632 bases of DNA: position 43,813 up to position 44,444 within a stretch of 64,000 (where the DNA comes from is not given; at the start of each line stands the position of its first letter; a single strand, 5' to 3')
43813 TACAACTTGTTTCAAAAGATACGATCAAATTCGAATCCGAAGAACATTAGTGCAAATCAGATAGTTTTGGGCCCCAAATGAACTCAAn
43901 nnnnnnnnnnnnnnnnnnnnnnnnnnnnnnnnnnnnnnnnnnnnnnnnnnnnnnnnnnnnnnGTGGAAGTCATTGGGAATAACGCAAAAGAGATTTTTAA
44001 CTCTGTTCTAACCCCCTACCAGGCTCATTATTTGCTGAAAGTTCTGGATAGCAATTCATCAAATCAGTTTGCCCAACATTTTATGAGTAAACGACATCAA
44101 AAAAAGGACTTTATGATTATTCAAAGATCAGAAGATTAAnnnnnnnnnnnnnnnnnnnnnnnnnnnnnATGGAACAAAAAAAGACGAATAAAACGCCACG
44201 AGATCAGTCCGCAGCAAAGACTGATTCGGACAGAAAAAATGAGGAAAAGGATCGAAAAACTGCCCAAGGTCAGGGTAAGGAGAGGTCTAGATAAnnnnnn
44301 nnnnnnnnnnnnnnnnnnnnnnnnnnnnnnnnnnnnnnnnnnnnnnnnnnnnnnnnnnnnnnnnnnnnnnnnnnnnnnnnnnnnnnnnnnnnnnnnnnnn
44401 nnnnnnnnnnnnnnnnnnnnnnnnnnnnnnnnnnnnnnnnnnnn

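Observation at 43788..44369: Near-consensus sigma-54 promoter driving micro-ORFs next to a sigma-54 activator and hybrid kinase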

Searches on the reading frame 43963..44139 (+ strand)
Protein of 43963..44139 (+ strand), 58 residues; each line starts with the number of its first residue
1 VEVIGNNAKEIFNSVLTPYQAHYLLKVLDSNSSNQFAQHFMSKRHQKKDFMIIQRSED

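Call 7: search_protein_families(library=pfam, proteins=[window:43963-44139:+], max_evalue=0.01)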
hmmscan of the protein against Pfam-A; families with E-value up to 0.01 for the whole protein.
window:43963-44139:+ (58 aa): 0 families

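Call 27: find_homologous_proteins(query=window:43963-44136:+, max_evalue=10)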
Query seq(58 aa) (58 aa): 3 proteins with E <= 10 among 3 candidates.
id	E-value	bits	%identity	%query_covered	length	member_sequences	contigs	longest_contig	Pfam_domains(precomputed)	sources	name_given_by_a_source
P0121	1.2e-30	120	100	100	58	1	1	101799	-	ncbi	-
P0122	7.1e-26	105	84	100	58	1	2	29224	-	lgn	-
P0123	6.6e-23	96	78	100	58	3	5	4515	-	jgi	-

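Call 35: find_homologous_proteins(query=A2, max_evalue=10)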
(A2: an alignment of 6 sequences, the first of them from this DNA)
Query A2 (6 sequences) (58 aa, profile of the alignment): 5 proteins with E <= 10 among 13 candidates.
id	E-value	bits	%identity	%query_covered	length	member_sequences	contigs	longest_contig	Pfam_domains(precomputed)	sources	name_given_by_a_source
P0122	2.6e-31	125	84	100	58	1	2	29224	-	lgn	-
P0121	7.6e-30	120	100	100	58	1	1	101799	-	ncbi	-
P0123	1.8e-29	119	78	100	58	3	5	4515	-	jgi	-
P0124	4.6e-20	89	55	34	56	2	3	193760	-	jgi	jgi:hypothetical protein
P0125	3.6e-17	80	67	26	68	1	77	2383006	-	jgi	jgi:hypothetical protein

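Call 40: predict_structure(alignment_id=A3)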
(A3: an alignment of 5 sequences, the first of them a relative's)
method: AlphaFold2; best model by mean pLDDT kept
length: 58 residues; sequences in the alignment: 5
mean_pLDDT: 61.5   pTM: 0.31
mean pLDDT of the five models: 61.5, 59.6, 59.4, 58.2, 56.1
residues with pLDDT >= 90: 0; 70-90: 16; 50-70: 30; < 50: 12
segments of 3 or more residues with pLDDT < 50: 49-52, 54-58
pLDDT, mean of each block of 10 residues (from residue 1): 53 77 81 57 51 47
secondary structure, 60 per line:
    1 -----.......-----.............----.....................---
elements in order: H6-12 H18-30 H35-55

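Call 43: search_protein_families(library=ncbifam, proteins=[window:43963-44139:+], max_evalue=0.01)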
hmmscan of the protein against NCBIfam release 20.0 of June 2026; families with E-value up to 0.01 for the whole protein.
window:43963-44139:+ (58 aa): 0 families

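Call 44: search_protein_representatives(alignment_id=A3)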
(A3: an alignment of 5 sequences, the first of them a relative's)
Query: 5 sequences, 58 profile positions. Proteins with E-value up to 0.001 (for the whole library): 5; up to 1e-10: 3; up to 1e-30: 1. The best 5 are listed.
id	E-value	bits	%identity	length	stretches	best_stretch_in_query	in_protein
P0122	1.3e-31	124.3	-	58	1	1-58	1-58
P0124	6.6e-21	90.0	-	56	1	1-58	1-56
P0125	5.1e-18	80.7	-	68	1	7-57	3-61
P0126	6.1e-07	45.3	-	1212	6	6-36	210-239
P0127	7.6e-04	35.3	-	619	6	12-51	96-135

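Call 46: search_protein_families(library=pfam, proteins=[P0126, P0127], max_evalue=0.01)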
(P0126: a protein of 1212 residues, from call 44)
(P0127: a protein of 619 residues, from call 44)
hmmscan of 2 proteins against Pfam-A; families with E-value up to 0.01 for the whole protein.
P0126 (1212 aa): 1 family
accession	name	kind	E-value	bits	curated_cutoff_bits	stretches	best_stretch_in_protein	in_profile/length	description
PF14789.11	THDPS_M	-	6.9e-09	36.1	25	0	236-253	2-19/41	Tetrahydrodipicolinate N-succinyltransferase middle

P0127 (619 aa): 8 families
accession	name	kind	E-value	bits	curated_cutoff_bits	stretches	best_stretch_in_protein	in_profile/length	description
PF14520.12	HHH_5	-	2.9e-10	40.9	27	0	76-114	24-57/57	Helix-hairpin-helix domain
PF02022.25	Integrase_Zn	-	1.7e-06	28.4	22.6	0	99-109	20-30/38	Integrase Zinc binding domain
PF01346.23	FKBP_N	-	6.1e-05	24.2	22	0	363-416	36-88/97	Domain amino terminal to FKBP-type peptidyl-prolyl isomerase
PF18726.6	HEPN_SAV_6107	-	0.00046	21.1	27.2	0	84-113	62-91/98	SAV_6107-like HEPN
PF13384.12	HTH_23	-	0.00084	19.5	24.6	0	85-105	3-23/50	Homeodomain-like domain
PF07305.17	DUF1454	-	0.0015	18.5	25.6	0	23-90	9-77/189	Protein of unknown function (DUF1454)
PF02249.22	MCR_alpha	-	0.0025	18.8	25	0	95-153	14-72/127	Methyl-coenzyme M reductase alpha subunit, C-terminal domain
PF18472.7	HP1451_C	-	0.0075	16.7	25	0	40-65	4-29/67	HP1451 C-terminal domain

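Call 57: find_related_loci(query=A3, collection=metagenome_contigs, flank=5000)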
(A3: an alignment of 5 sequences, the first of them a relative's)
Query A3 (58 aa) in metagenome_contigs; peptide patterns used: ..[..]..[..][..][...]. (x = any residue, [..] = any of these).
119 stretches matched a pattern; 2 encode a relative of the query (tblastn E <= 1e-3); 2 distinct loci.
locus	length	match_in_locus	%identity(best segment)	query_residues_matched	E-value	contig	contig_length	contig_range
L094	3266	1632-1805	78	1-58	2e-30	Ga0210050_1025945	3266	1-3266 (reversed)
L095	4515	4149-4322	78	1-58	2e-30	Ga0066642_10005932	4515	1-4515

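Call 68: search_solved_structures(query=A3, max_evalue=10)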
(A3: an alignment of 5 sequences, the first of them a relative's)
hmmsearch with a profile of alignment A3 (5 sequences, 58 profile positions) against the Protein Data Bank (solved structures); distinct sequences matched with E-value up to 10: 0.

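Call 69: search_protein_families(library=pfam, alignment_id=A3, max_evalue=10)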
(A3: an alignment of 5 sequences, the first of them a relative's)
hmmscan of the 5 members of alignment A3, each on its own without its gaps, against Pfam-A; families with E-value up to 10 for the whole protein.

A. member 1, P0121 (58 aa): 2 families
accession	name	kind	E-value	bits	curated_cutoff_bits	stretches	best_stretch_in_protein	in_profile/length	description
PF15849.10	DUF4722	-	0.075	13.2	27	1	13-49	42-78/167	Domain of unknown function (DUF4722)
PF12874.13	zf-met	-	0.11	13.3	21.2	1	31-45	11-25/25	Zinc-finger of C2H2 type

B. families by the number of members that match (of 5 scanned): 2 families
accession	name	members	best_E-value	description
PF15849.10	DUF4722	1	0.075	Domain of unknown function (DUF4722)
PF12874.13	zf-met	1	0.11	Zinc-finger of C2H2 type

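Call 79: find_encoding_contigs(protein=P0124, flank=3500, max_places=2)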
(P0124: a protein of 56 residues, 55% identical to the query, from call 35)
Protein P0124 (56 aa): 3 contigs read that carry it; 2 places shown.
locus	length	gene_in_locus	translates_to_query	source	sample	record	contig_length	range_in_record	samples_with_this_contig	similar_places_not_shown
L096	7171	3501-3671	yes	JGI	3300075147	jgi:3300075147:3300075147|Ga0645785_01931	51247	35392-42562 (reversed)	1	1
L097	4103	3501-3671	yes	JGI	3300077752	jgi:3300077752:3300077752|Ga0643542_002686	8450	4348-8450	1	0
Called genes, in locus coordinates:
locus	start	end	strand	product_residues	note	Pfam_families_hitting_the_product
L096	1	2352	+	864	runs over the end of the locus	PF00989:PAS, PF13426:PAS_9, PF08447:PAS_3, PF00512:HisKA, PF02518:HATPase_c, PF00072:Response_reg, PF01627:Hpt (weak)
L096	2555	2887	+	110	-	-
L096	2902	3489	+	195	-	-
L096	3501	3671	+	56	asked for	-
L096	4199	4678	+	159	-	PF00571:CBS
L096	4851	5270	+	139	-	PF00072:Response_reg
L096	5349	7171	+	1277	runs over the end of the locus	PF01339:CheB_methylest, PF03705:CheR_N, PF01739:CheR, PF13596:PAS_10, PF00512:HisKA, PF02518:HATPase_c, PF00072:Response_reg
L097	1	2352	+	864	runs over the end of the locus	PF00989:PAS, PF13426:PAS_9, PF08447:PAS_3, PF00512:HisKA, PF02518:HATPase_c, PF00072:Response_reg, PF01627:Hpt (weak)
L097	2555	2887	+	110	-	-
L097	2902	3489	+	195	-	-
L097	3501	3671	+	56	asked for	-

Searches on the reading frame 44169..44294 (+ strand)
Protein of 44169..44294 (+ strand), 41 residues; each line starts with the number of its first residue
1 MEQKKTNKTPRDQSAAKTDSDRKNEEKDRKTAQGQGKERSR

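Call 7: search_protein_families(library=pfam, proteins=[window:44169-44294:+], max_evalue=0.01)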
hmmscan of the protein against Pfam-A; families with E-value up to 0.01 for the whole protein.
window:44169-44294:+ (41 aa): 0 families

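Call 43: search_protein_families(library=ncbifam, proteins=[window:44169-44294:+], max_evalue=0.01)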
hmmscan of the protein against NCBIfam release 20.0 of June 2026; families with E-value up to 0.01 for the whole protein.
window:44169-44294:+ (41 aa): 0 families

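Call 81: search_protein_families(library=pfam, proteins=[window:44169-44291:+], max_evalue=1)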
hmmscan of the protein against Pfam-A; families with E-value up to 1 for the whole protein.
seq(41 aa): 0 families
